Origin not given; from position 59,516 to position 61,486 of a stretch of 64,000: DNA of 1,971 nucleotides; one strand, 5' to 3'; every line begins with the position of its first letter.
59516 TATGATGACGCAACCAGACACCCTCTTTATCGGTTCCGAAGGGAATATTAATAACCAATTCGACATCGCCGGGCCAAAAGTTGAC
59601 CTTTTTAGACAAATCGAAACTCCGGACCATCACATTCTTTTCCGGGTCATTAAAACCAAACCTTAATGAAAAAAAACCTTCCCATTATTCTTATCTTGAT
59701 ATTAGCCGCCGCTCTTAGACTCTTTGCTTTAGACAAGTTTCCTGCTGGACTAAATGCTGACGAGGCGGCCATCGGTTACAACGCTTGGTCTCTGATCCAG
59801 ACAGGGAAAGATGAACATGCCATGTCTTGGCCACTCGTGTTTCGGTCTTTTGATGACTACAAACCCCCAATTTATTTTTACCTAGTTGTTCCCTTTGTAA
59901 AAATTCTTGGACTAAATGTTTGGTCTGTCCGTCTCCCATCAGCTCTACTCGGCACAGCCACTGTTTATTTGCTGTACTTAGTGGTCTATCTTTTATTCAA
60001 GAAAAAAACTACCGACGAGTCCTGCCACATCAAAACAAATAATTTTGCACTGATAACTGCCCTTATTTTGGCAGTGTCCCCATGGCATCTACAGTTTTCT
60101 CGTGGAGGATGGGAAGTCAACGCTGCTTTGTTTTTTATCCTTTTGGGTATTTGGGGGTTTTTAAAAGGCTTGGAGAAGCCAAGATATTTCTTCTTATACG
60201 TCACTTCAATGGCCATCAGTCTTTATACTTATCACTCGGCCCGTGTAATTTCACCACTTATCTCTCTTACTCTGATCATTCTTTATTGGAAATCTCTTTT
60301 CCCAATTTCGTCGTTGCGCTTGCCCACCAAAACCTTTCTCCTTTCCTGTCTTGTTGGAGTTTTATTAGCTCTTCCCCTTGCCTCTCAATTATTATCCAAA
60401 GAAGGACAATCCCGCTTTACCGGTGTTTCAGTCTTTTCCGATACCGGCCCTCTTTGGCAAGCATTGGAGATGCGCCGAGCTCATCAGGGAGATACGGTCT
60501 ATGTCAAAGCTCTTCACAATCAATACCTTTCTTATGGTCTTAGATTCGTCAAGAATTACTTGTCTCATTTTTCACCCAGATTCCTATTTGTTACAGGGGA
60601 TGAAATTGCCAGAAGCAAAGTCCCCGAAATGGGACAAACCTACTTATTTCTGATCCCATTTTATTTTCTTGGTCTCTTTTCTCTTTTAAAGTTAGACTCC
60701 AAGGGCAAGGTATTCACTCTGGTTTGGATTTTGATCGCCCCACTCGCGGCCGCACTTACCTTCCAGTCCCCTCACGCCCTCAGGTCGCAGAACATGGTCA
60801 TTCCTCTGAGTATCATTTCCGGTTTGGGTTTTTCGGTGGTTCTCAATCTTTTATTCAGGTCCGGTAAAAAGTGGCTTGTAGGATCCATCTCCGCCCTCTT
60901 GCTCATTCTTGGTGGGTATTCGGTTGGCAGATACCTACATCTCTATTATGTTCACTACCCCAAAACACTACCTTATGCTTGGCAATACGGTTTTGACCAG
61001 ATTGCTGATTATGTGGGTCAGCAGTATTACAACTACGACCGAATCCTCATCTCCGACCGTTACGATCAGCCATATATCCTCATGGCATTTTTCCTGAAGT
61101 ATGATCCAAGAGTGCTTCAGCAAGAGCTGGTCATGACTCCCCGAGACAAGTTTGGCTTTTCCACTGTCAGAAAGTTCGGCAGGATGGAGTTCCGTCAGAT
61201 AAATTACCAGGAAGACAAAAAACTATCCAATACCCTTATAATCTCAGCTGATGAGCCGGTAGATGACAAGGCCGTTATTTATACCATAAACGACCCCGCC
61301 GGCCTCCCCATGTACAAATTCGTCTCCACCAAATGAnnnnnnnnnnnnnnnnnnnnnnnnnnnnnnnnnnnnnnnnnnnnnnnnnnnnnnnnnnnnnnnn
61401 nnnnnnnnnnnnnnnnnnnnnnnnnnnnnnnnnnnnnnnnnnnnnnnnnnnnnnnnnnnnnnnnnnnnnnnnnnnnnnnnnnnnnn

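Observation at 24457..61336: Nine PMT/ArnT-like GT-C paralogs including a five-gene tandem operon: candidate expanded protein O-glycosylation system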

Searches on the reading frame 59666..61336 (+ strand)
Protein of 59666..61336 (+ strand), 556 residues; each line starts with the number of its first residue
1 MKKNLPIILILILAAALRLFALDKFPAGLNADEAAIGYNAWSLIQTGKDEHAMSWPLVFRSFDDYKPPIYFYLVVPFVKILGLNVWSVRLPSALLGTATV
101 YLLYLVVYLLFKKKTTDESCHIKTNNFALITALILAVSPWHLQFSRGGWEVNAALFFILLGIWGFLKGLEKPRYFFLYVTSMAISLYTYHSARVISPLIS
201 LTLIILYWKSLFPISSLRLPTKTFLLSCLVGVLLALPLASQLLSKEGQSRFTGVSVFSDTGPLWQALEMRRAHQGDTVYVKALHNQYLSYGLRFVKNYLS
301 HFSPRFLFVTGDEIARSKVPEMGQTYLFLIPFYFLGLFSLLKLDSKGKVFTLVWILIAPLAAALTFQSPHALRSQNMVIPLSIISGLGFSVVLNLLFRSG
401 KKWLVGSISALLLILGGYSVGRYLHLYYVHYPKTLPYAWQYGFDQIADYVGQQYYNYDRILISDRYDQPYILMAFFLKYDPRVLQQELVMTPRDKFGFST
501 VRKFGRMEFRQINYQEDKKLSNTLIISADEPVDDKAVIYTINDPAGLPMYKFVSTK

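Call 3: search_protein_families(library=pfam, proteins=[window:59666-61336:+], max_evalue=0.01)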
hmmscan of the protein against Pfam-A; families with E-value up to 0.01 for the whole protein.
window:59666-61336:+ (556 aa): 1 family
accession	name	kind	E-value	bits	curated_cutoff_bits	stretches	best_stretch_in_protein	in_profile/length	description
PF13231.12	PMT_2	-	3.1e-07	31.2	26.1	1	66-211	2-137/160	Dolichyl-phosphate-mannose-protein mannosyltransferase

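Call 4: search_protein_families(library=ncbifam, proteins=[window:59666-61336:+], max_evalue=0.01)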
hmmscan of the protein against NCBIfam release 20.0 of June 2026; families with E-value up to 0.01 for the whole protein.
window:59666-61336:+ (556 aa): 1 family
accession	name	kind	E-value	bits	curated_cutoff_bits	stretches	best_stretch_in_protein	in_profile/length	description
TIGR03663.1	TIGR03663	subfamily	2.8e-09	36.5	126.25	1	6-208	3-183/435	flippase activity-associated protein Agl23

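Call 12: find_homologous_proteins(query=window:59666-61336:+)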
Query window:59666-61336:+ (556 aa): 2771 proteins with E <= 0.001 among 8000 candidates; the best 120 are listed.
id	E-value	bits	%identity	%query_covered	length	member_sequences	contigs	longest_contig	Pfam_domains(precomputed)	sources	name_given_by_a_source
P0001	0.0e+0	1240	100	100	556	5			PF13231.13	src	-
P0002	0.0e+0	1148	90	100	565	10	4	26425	PF13231.13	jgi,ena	-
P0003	0.0e+0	1099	87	100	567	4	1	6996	PF13231.13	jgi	-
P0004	0.0e+0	1060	83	100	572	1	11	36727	PF13231.13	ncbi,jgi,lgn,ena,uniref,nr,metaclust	ncbi:MAG: hypothetical protein UW41_C0008G0015 [Candidatus Collierbacteria bacterium GW2011_GWC2_44_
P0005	5.8e-298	1007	78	100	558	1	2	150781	PF13231.13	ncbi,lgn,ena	-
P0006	2.1e-282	956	74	100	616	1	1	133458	PF13231.13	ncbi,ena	-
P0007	1.5e-261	887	72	100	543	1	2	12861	PF13231.13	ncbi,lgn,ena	-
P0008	1.9e-260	883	69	96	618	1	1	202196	-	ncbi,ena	-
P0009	6.1e-258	875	70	100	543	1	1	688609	PF13231.13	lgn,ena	-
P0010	2.9e-256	870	71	99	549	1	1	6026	PF13231.13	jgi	jgi:4-amino-4-deoxy-L-arabinose transferase-like glycosyltransferase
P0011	3.4e-256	869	70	100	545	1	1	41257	PF13231.13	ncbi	-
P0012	1.8e-254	864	69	100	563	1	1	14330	PF13231.13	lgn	-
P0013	8.8e-254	861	70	100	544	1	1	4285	PF13231.13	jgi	jgi:4-amino-4-deoxy-L-arabinose transferase-like glycosyltransferase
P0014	1.4e-251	854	68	96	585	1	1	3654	PF13231.13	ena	-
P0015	6.7e-250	849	67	100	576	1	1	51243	PF13231.13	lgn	-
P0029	3.8e-238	810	66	100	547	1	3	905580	PF13231.13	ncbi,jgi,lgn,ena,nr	ncbi:MAG TPA: glycosyltransferase family 39 protein [Candidatus Woesebacteria bacterium]|nr:glycosyl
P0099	4.0e-203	694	57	96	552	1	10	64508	PF13231.13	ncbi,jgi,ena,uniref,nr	ncbi:MAG: hypothetical protein A3I38_02390 [Candidatus Wildermuthbacteria bacterium RIFCSPLOWO2_02_F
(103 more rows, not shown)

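Call 14: find_encoding_contigs(protein=P0029, flank=10000, max_places=2)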
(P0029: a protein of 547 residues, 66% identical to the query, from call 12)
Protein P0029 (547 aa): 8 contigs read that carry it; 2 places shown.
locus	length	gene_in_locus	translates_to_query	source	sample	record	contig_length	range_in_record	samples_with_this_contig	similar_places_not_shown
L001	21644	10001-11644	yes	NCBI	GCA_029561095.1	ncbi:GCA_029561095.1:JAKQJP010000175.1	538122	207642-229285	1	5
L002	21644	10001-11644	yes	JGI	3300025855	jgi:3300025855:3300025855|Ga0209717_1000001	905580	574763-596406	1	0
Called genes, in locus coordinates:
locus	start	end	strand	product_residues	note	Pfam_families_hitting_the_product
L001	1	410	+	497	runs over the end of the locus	PF13231:PMT_2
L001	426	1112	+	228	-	-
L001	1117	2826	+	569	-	PF13231:PMT_2 (weak)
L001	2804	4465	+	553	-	PF02366:PMT, PF13231:PMT_2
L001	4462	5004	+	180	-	-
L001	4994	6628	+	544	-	-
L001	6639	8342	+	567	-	PF13231:PMT_2 (weak)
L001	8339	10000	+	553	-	PF13231:PMT_2 (weak)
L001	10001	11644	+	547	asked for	PF13231:PMT_2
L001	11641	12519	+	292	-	PF00535:Glycos_transf_2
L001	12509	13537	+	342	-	PF13439:Glyco_transf_4, PF13579:Glyco_trans_4_4 (faint), PF00534:Glycos_transf_1, PF13692:Glyco_trans_1_4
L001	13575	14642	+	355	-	-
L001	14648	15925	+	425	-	-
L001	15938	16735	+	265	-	PF00535:Glycos_transf_2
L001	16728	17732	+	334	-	PF00535:Glycos_transf_2, PF10111:Glyco_tranf_2_2, PF13641:Glyco_tranf_2_3 (faint), PF13632:Glyco_trans_2_3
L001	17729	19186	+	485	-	PF02310:B12-binding (faint), PF04055:Radical_SAM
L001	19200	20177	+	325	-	PF01073:3Beta_HSD, PF01370:Epimerase, PF02719:Polysacc_synt_2, PF04321:RmlD_sub_bind, PF05368:NmrA, PF13460:NAD_binding_10, PF16363:GDP_Man_Dehyd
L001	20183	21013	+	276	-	PF00535:Glycos_transf_2, PF13641:Glyco_tranf_2_3 (weak), PF10111:Glyco_tranf_2_2 (weak), PF02709:Glyco_transf_7C (weak)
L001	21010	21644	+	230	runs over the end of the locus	PF02353:CMAS, PF01209:Ubie_methyltran (weak), PF13489:Methyltransf_23, PF13847:Methyltransf_31, PF08241:Methyltransf_11, PF08242:Methyltransf_12, PF13649:Methyltransf_25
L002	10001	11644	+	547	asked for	PF13231:PMT_2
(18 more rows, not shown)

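Call 17: search_solved_structures(query=window:59666-61336:+, max_evalue=1, show_alignments=2)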
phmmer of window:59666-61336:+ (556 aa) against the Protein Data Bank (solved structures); distinct sequences matched with E-value up to 1: 0.

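Call 22: search_solved_structures(query=A1, max_evalue=10, show_alignments=3)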
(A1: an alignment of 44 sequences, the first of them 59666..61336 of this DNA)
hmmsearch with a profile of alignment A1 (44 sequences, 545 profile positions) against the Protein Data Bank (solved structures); distinct sequences matched with E-value up to 10: 0.

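Call 23: find_related_loci(query=A1, collection=genome_contigs, flank=10000)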
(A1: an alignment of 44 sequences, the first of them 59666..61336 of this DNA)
Query A1 (556 aa) in genome_contigs; peptide patterns used: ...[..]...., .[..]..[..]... (x = any residue, [..] = any of these).
599 stretches matched a pattern (row limit reached: there are more); 567 encode a relative of the query (tblastn E <= 1e-3); the best 80 are kept; 80 distinct loci.
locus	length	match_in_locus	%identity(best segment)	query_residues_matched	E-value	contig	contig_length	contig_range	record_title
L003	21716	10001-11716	83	1-556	0e+0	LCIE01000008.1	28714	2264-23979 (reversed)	MAG: Candidatus Collierbacteria bacterium GW2011_GWC2_44_18 UW41_C0008, whole genome shotgun sequence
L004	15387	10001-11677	86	1-555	0e+0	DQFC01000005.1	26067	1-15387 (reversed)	MAG TPA_asm: Candidatus Collierbacteria bacterium isolate UBA12020 contig_1927, whole genome shotgun sequence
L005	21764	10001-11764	74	3-556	0e+0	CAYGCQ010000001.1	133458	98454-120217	MAG TPA_asm: uncultured Pseudomonadales bacterium isolate ERP113451_co1_16 genome assembly, contig: NODE_45_length_13345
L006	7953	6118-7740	72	1-555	0e+0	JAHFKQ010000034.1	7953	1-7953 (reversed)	MAG: Candidatus Collierbacteria bacterium isolate nzgw413 NODE_10844_length_7954_cov_2.931572, whole genome shotgun sequ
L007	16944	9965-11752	69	21-555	0e+0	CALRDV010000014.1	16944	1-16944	MAG: Patescibacteria group bacterium isolate MsH-01oct19-133 genome assembly, contig: MsH-01oct19-C6665, whole genome sh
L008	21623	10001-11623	67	1-556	0e+0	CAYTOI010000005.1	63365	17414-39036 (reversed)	MAG TPA_asm: uncultured Pseudomonadales bacterium isolate SRP278252_co2_194 genome assembly, contig: NODE_738_length_633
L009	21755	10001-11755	60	1-556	0e+0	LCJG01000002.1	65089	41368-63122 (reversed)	MAG: Candidatus Collierbacteria bacterium GW2011_GWB1_44_6 UW68_C0002, whole genome shotgun sequence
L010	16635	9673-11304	58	2-555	0e+0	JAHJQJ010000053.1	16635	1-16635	MAG: Patescibacteria group bacterium isolate OS_PC_MetaG.mb.105 OS_PC_MetaG.mb.105_k141_510146, whole genome shotgun seq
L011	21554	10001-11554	59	20-555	0e+0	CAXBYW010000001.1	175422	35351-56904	MAG TPA_asm: uncultured bacterium isolate SRR3725731_binner12_Refined_73 genome assembly, contig: ERZ4200997.19, whole g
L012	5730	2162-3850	61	1-555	0e+0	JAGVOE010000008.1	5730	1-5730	MAG: Candidatus Woesebacteria bacterium isolate DeMMO3_54 c_000000082421, whole genome shotgun sequence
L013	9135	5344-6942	58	3-555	0e+0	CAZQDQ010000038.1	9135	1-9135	MAG TPA_asm: uncultured Pseudomonadales bacterium isolate SRP192515_co1_369 genome assembly, contig: NODE_7648_length_91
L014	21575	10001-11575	60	22-556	0e+0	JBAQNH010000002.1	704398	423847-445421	MAG: Microgenomates group bacterium isolate MFD12002_ilm_asm_bin66 k127_42490, whole genome shotgun sequence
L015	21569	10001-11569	57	22-556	0e+0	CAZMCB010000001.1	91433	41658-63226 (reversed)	MAG TPA_asm: uncultured Pseudomonadales bacterium isolate SRP263991_co7_276 genome assembly, contig: NODE_145_length_914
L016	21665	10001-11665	55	1-555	0e+0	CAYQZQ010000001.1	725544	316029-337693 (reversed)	MAG TPA_asm: uncultured Pseudomonadales bacterium isolate binchicken_co17_216 genome assembly, contig: NODE_2_length_725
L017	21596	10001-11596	57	22-556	0e+0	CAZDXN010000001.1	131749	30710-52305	MAG TPA_asm: uncultured Pseudomonadales bacterium isolate binchicken_co38_1253 genome assembly, contig: NODE_357_length_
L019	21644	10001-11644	54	1-556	0e+0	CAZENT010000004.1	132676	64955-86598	MAG TPA_asm: uncultured Pseudomonadales bacterium isolate SRP263991_co1_8 genome assembly, contig: NODE_61_length_132676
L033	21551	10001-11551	48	18-547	3e-148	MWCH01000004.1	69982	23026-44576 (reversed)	MAG: Microgenomates group bacterium ADurb.Bin219 BWY24_contig000004, whole genome shotgun sequence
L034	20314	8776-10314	47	3-538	2e-148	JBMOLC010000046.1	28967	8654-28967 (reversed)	MAG: Patescibacteria group bacterium isolate Betzabe_MAG014 MAG014_46, whole genome shotgun sequence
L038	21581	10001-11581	47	2-535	2e-144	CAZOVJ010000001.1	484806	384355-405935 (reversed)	MAG TPA_asm: uncultured Gammaproteobacteria bacterium isolate SRP068000_co4_46 genome assembly, contig: NODE_3_length_48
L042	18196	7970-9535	45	3-534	3e-143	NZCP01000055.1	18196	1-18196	MAG: Candidatus Woesebacteria bacterium isolate ARS1183 MHASMcontig_216873, whole genome shotgun sequence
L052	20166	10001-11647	40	9-555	1e-134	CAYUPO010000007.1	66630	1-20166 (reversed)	MAG TPA_asm: uncultured Gammaproteobacteria bacterium isolate SRP286056_co1_297 genome assembly, contig: NODE_373_length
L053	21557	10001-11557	43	17-554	3e-134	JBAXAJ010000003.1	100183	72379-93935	MAG: Candidatus Shapirobacteria bacterium isolate ELA138 MAG138_3, whole genome shotgun sequence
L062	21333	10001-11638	43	6-555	7e-130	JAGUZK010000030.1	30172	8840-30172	MAG: Candidatus Woesebacteria bacterium isolate DeMMO6_59 c_000000001932, whole genome shotgun sequence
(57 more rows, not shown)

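Call 27: predict_structure(alignment_id=A1)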
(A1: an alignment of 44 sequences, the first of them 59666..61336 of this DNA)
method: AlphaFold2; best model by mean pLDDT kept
length: 556 residues; sequences in the alignment: 44
mean_pLDDT: 89.1   pTM: 0.90
mean pLDDT of the five models: 89.1, 88.7, 88.1, 87.0, 86.1
residues with pLDDT >= 90: 351; 70-90: 170; 50-70: 29; < 50: 6
segments of 3 or more residues with pLDDT < 50: 115-120
pLDDT, mean of each block of 10 residues (from residue 1): 90 97 88 91 91 75 72 95 96 97 97 57 82 96 89 97 97 96 92 94 95 74 92 86 71 77 85 86 87 92 92 74 91 96 93 96 83 91 96 88 90 94 92 81 95 96 89 95 90 72 91 95 95 94 93 95
secondary structure, 60 per line:
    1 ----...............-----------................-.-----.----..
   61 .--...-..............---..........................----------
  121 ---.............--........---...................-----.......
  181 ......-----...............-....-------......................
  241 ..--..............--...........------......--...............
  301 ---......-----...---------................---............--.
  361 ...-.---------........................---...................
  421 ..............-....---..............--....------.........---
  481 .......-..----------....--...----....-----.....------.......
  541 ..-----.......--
elements in order: H5-19 H31-46 E59-61 E64-66 H68-81 H85-110 H124-136 H139-146 H150-168 H174-186 H192-206 H208-211 H219-242 H245-254 H261-271 H278-283 H286-300 H304-309 H327-342 H346-357 H360-363 H375-398 H402-434 H436-439 H443-456 E459-462 H469-477 H481-487 E501-504 E507-509 H514-517 E523-527 E537-542 E548-554

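Call 29: fold_search(model_id=the predicted structure, library=pdb)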
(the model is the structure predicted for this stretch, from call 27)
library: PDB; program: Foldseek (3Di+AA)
matches with E <= 10: 539; with E <= 0.001: 29
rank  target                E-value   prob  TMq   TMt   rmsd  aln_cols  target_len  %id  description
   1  8b6l_I                7.3e-08  1.00  0.52  0.44  12.7       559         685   12  Subtomogram average of the human Sec61-TRAP-OSTA-translocon (released 2022-12-07)
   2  6s7o_A                1.6e-07  1.00  0.54  0.46  12.7       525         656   14  Cryo-EM structure of human oligosaccharyltransferase complex OST-A (released 2019-12-18)
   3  7oci_F                1.6e-07  1.00  0.51  0.45  11.4       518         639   13  Cryo-EM structure of yeast Ost6p containing oligosaccharyltransferase complex (released 2022-02-16)
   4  6gxc_A                1.9e-07  1.00  0.48  0.39  14.5       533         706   14  Bacterial oligosaccharyltransferase PglB in complex with an inhibitory peptide and a reactive lipid-linked oligosaccha (released 2018-11-14)
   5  8agc_A                2.5e-07  1.00  0.52  0.43  12.5       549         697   14  Structure of yeast oligosaccharylransferase complex with lipid-linked oligosaccharide and non-acceptor peptide bound (released 2022-12-07)
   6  5f15                  2.7e-07  1.00  0.48  0.49  12.5       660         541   13  Crystal Structure of ArnT from Cupriavidus metallidurans bound to Undecaprenyl phosphate (released 2016-02-17)
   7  3rce_A                3.3e-07  1.00  0.48  0.40  14.8       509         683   14  Bacterial oligosaccharyltransferase PglB (released 2011-06-15)
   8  6s7t_A                3.7e-07  1.00  0.52  0.42  12.7       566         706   12  Cryo-EM structure of human oligosaccharyltransferase complex OST-B (released 2019-12-18)
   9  9n9j_I                5.1e-07  1.00  0.52  0.43  12.7       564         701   14  Structure of a GRP94 folding intermediate engaged with a CCDC134- and FKBP11-bound secretory translocon (released 2025-11-19)
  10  8pn9_A                5.5e-07  1.00  0.50  0.43  12.4       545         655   13  Structure of human oligosaccharyltransferase OST-A complex bound to NGI-1 (released 2024-05-08)
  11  5ogl_A                6.6e-07  1.00  0.49  0.40  14.5       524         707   14  Structure of bacterial oligosaccharyltransferase PglB in complex with an acceptor peptide and an lipid-linked oligosac (released 2017-10-25)
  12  7e9s_A                6.9e-07  1.00  0.50  0.34  12.3       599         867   14  Archaeal oligosaccharyltransferase AglB from Archaeoglobus fulgidus in complex with an inhibitory peptide and a dolich (released 2021-09-08)
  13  5ezm                  8.5e-07  1.00  0.53  0.54  12.1       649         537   13  Crystal Structure of ArnT from Cupriavidus metallidurans in the apo state (released 2016-02-17)
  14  3wak                  2.1e-06  1.00  0.47  0.32  13.2       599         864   13  Crystal structure of the Archaeoglobus fulgidus oligosaccharyltransferase (O29867_ARCFU) in the apo form (released 2013-10-30)
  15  5gmy_A                3.5e-06  1.00  0.48  0.33  14.1       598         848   12  Crystal structure of the Archaeoglobus fulgidus oligosaccharyltransferase (O29867_ARCFU) tethered with an acceptor pep (released 2017-02-01)
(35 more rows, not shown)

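Call 56: search_protein_families(library=pfam, proteins=[L001:13575-14642:+, L033:13414-14574:+, L038:13655-14809:+, L062:17363-18487:+, L052:13522-14775:+, L053:1866-3557:+, L034:15467-17497:+, L042:14924-16951:+, L019:4686-6680:+, L010:118-2202:+], max_evalue=0.05)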
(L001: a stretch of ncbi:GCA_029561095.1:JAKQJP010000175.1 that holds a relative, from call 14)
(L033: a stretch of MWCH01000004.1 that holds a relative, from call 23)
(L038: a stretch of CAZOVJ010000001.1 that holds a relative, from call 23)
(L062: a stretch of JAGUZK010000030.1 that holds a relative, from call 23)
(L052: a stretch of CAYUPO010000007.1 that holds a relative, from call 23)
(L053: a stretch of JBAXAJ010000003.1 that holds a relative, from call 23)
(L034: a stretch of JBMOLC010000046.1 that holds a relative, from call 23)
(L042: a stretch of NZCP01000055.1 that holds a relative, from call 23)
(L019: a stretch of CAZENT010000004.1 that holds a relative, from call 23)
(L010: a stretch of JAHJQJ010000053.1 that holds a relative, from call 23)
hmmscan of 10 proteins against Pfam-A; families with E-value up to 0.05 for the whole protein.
L001:13575-14642:+ (355 aa): 0 families

L033:13414-14574:+ (386 aa): 2 families
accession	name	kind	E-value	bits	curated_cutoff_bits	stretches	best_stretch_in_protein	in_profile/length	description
PF04188.19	Mannosyl_trans2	-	2e-10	41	22.4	1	59-196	53-202/443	Mannosyltransferase (PIG-V)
PF13231.12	PMT_2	-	4.2e-07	30.7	26.1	1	89-220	4-145/160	Dolichyl-phosphate-mannose-protein mannosyltransferase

L038:13655-14809:+ (384 aa): 1 family
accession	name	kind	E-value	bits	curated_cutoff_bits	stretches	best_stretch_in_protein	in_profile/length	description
PF04922.18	DIE2_ALG10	-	0.00013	21.8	27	1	127-195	88-156/391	DIE2/ALG10 family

L062:17363-18487:+ (374 aa): 1 family
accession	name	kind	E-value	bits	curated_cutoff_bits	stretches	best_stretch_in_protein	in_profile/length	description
PF04188.19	Mannosyl_trans2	-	1.1e-10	41.9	22.4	1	41-187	50-205/443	Mannosyltransferase (PIG-V)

L052:13522-14775:+ (417 aa): 1 family
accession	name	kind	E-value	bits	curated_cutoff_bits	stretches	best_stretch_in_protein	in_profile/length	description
PF04188.19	Mannosyl_trans2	-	3.2e-06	27.2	22.4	1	93-231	56-203/443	Mannosyltransferase (PIG-V)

L053:1866-3557:+ (563 aa): 0 families

L034:15467-17497:+ (676 aa): 1 family
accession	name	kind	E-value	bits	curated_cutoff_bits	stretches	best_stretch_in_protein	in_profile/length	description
PF12979.12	DUF3863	-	0.009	15.3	27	1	144-221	125-202/349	Domain of Unknown Function with PDB structure (DUF3863)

L042:14924-16951:+ (675 aa): 1 family
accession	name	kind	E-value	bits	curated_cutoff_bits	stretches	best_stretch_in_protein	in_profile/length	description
PF12979.12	DUF3863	-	0.0004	19.7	27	1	130-228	113-209/349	Domain of Unknown Function with PDB structure (DUF3863)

L019:4686-6680:+ (664 aa): 2 families
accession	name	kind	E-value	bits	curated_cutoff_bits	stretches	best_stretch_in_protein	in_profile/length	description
PF20176.3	DUF6541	-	0.00037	19.3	29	0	500-552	490-546/646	Family of unknown function (DUF6541)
PF20604.3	DUF6798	-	0.007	16.5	26.9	1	529-552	3-26/61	Domain of unknown function (DUF6798)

L010:118-2202:+ (694 aa): 2 families
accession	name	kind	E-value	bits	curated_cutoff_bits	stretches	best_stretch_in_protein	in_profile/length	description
PF20176.3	DUF6541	-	7.2e-06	25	29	1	508-588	484-568/646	Family of unknown function (DUF6541)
PF20604.3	DUF6798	-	0.0019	18.3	26.9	1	543-565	3-25/61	Domain of unknown function (DUF6798)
